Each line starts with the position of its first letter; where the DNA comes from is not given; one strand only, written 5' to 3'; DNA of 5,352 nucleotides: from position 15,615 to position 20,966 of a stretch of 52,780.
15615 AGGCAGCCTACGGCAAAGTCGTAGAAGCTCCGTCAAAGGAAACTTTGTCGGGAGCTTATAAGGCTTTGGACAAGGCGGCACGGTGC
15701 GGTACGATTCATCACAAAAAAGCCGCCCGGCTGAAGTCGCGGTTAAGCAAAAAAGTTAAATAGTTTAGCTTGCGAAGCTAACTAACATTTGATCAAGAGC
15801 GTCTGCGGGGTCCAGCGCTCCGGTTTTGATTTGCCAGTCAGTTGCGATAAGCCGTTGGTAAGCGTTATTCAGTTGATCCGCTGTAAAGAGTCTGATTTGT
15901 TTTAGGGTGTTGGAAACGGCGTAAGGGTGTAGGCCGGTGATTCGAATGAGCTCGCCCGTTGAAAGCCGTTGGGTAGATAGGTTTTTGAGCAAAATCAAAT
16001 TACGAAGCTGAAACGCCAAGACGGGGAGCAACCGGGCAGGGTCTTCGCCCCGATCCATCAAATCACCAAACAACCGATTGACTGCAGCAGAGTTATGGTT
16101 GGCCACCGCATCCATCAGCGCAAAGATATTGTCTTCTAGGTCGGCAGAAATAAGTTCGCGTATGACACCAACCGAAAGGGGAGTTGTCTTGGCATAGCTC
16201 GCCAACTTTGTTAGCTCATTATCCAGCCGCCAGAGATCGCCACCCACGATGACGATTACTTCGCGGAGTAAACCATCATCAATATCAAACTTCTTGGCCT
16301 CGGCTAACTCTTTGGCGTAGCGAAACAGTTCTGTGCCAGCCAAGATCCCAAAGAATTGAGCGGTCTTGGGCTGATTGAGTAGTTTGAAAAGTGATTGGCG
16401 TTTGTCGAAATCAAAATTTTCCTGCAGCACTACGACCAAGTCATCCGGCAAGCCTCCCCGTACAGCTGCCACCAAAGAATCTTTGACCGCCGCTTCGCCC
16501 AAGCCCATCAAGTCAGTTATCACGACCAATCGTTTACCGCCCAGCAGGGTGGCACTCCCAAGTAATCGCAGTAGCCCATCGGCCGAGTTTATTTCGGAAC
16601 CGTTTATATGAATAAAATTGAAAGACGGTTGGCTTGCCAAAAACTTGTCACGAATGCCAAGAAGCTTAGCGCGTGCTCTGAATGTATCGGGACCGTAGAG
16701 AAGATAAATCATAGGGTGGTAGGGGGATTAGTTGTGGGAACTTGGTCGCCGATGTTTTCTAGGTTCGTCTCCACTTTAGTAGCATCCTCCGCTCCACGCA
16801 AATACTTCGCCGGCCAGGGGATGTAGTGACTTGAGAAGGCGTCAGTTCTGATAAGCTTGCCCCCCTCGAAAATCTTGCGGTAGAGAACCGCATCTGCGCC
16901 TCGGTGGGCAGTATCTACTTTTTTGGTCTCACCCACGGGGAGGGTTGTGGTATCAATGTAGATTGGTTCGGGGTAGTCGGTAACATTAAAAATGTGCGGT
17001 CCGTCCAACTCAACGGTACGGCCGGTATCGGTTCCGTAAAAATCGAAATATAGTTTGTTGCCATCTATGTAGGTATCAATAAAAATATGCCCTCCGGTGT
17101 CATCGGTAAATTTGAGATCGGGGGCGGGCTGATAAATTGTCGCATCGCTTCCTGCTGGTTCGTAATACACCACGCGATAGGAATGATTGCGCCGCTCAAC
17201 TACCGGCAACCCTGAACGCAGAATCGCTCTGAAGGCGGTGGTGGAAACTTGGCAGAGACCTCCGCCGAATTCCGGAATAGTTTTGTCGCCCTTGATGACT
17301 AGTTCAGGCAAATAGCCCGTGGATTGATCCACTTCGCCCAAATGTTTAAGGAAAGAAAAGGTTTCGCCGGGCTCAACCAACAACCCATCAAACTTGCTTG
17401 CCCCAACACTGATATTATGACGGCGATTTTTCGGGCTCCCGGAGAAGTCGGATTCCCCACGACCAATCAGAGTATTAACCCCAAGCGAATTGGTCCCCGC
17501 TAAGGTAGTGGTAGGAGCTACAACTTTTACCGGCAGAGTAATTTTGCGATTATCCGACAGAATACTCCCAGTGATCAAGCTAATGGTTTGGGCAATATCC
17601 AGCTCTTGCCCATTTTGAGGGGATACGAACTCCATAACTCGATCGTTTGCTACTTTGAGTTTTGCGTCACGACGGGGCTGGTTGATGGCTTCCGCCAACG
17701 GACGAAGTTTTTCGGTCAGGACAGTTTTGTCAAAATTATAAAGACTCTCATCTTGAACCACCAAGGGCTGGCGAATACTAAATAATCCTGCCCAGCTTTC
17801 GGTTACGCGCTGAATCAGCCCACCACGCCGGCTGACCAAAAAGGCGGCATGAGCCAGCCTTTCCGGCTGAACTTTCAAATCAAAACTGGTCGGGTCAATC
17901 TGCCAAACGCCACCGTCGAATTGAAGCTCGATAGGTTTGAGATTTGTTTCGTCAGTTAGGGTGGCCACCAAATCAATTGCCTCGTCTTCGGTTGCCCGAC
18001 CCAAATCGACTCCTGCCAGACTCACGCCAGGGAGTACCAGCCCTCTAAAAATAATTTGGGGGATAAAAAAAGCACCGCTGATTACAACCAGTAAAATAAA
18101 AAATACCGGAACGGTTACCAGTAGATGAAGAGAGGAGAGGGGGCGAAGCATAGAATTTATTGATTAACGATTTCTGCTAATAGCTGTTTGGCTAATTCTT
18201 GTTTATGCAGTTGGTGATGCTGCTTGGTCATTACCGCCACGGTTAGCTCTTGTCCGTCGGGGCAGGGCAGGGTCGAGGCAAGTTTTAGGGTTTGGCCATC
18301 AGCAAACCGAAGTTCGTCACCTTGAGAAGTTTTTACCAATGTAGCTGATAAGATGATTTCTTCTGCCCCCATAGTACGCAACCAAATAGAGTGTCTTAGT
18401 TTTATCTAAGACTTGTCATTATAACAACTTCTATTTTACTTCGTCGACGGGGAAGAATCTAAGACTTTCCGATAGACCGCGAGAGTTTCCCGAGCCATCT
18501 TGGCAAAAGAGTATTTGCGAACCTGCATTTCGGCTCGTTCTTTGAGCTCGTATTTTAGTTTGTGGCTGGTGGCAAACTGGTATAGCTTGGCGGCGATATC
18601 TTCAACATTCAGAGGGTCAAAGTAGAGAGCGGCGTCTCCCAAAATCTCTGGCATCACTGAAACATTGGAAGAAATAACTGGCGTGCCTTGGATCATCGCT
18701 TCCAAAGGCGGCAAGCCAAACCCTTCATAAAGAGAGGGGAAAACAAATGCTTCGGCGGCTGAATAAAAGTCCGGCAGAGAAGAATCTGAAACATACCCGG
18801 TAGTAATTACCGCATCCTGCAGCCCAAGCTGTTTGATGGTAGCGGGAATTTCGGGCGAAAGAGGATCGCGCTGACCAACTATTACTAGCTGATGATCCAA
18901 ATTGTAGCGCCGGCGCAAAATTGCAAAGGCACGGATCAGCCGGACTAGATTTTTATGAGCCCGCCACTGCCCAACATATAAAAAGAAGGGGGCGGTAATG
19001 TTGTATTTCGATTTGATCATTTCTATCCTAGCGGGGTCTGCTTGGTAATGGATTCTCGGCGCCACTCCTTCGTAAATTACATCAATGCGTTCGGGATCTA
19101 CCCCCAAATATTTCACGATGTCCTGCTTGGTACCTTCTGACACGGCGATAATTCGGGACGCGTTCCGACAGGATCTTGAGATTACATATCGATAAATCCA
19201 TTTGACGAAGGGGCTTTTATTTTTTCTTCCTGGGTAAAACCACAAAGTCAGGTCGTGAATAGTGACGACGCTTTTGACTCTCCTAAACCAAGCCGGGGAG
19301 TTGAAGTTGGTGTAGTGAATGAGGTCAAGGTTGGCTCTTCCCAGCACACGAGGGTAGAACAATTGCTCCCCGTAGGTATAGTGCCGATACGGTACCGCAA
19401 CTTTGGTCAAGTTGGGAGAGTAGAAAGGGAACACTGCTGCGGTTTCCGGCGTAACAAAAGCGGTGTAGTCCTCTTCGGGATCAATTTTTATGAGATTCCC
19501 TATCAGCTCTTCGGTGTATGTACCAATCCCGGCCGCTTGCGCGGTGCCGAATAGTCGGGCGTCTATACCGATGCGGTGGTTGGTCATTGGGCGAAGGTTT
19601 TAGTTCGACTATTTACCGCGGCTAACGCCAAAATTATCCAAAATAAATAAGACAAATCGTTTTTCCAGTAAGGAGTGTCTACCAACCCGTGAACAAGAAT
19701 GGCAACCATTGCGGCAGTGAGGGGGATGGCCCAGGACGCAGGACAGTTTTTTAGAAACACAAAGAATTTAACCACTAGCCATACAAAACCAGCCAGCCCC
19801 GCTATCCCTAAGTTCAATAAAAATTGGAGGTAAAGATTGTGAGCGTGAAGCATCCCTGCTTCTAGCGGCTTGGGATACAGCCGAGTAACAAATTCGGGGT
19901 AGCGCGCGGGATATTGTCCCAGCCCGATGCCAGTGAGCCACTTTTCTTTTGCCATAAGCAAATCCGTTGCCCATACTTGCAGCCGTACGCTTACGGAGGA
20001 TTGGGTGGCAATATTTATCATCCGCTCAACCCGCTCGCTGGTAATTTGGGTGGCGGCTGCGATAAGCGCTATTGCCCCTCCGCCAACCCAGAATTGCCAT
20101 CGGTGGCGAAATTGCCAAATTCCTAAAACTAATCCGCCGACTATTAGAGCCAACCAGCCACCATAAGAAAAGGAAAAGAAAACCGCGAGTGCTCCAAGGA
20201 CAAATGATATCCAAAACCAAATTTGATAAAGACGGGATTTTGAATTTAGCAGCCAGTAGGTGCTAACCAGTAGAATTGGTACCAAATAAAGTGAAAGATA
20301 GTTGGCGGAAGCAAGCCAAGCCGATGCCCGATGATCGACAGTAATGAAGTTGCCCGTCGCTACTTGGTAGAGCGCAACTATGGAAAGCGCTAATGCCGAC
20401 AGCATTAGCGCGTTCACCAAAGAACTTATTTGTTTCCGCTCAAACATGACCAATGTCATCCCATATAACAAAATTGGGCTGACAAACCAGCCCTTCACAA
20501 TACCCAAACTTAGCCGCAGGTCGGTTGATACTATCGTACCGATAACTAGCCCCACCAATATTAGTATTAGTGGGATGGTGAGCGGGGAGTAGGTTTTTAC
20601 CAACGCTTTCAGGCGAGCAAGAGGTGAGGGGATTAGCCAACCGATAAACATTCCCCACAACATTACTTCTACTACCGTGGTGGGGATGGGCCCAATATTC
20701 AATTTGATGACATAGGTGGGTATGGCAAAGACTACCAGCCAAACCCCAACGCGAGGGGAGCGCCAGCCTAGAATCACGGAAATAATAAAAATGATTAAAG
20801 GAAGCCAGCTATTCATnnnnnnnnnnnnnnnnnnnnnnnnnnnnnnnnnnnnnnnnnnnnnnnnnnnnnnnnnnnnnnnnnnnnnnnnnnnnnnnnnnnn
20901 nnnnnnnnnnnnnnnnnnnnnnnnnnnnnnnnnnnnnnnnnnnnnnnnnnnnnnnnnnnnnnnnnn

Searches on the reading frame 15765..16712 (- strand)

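Call 19: search_protein_families(library=pfam, proteins=[window:15765-16712:-], max_evalue=0.001)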
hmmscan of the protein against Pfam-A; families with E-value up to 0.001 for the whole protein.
window:15765-16712:- (315 aa): 2 families
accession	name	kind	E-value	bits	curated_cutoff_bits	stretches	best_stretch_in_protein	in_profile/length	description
PF21694.2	DNA_pol3_delta_C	-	1.8e-27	96.2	27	1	193-312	1-120/121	DNA polymerase III delta subunit, C-terminal domain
PF06144.19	DNA_pol3_delta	-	2.1e-06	28.2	21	1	3-114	1-116/124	DNA polymerase III, delta subunit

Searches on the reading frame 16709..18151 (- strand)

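Call 19: search_protein_families(library=pfam, proteins=[window:16709-18151:-], max_evalue=0.001)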
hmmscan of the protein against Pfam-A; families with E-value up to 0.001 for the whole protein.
window:16709-18151:- (480 aa): 2 families
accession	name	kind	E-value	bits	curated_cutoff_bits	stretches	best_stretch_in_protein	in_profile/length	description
PF04294.18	VanW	-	3.9e-41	140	27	1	242-372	1-130/130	VanW like protein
PF12229.13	PG_binding_4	-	5.3e-08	33.5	22.1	1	83-204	1-116/117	Putative peptidoglycan binding domain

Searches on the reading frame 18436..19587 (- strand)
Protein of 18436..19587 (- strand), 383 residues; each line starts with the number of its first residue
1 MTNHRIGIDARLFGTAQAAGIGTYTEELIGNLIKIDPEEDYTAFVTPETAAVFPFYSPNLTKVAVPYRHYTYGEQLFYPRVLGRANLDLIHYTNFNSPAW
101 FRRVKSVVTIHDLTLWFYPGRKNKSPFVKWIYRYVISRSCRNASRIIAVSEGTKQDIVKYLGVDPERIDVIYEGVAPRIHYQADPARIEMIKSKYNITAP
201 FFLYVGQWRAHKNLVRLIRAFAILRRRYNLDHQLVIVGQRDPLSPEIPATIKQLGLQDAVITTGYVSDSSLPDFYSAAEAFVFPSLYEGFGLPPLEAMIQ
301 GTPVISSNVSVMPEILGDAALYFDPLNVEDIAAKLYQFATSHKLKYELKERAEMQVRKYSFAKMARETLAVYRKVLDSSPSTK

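Call 19: search_protein_families(library=pfam, proteins=[window:18436-19587:-], max_evalue=0.001)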
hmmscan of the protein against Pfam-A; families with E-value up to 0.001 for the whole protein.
window:18436-19587:- (383 aa): 5 families
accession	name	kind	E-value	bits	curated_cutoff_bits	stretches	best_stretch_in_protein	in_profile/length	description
PF00534.26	Glycos_transf_1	-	9.1e-35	120.2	26.4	1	197-353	13-170/172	Glycosyl transferases group 1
PF13692.12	Glyco_trans_1_4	-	2e-29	103.1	27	1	200-338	2-139/142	Glycosyl transferases group 1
PF13439.12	Glyco_transf_4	-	2.1e-18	67.4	28.5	1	20-176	3-167/170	Glycosyltransferase Family 4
PF13579.12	Glyco_trans_4_4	-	1.4e-13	51.9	29.7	1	20-172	2-156/158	Glycosyl transferase 4-like domain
PF20706.3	GT4-conflict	-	6.8e-09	35.6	26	1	199-318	197-322/385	Family 4 Glycosyltransferase in conflict systems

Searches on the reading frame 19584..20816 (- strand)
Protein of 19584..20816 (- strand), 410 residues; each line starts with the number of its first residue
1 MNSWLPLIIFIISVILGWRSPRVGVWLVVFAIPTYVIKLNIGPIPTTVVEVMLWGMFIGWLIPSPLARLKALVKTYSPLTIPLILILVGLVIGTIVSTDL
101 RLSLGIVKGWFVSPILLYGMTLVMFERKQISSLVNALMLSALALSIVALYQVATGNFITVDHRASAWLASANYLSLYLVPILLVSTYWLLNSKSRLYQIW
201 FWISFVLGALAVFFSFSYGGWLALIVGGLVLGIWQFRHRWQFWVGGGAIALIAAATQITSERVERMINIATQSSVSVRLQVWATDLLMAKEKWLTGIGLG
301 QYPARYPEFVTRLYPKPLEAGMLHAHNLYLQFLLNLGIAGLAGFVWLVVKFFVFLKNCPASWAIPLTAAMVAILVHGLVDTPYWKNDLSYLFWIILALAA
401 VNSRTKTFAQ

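Call 19: search_protein_families(library=pfam, proteins=[window:19584-20816:-], max_evalue=0.001)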
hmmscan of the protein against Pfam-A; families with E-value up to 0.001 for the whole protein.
window:19584-20816:- (410 aa): 1 family
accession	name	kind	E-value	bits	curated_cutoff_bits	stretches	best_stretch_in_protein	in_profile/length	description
PF04932.20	Wzy_C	-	1.8e-23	83.4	31.7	1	204-345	2-149/149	O-Antigen ligase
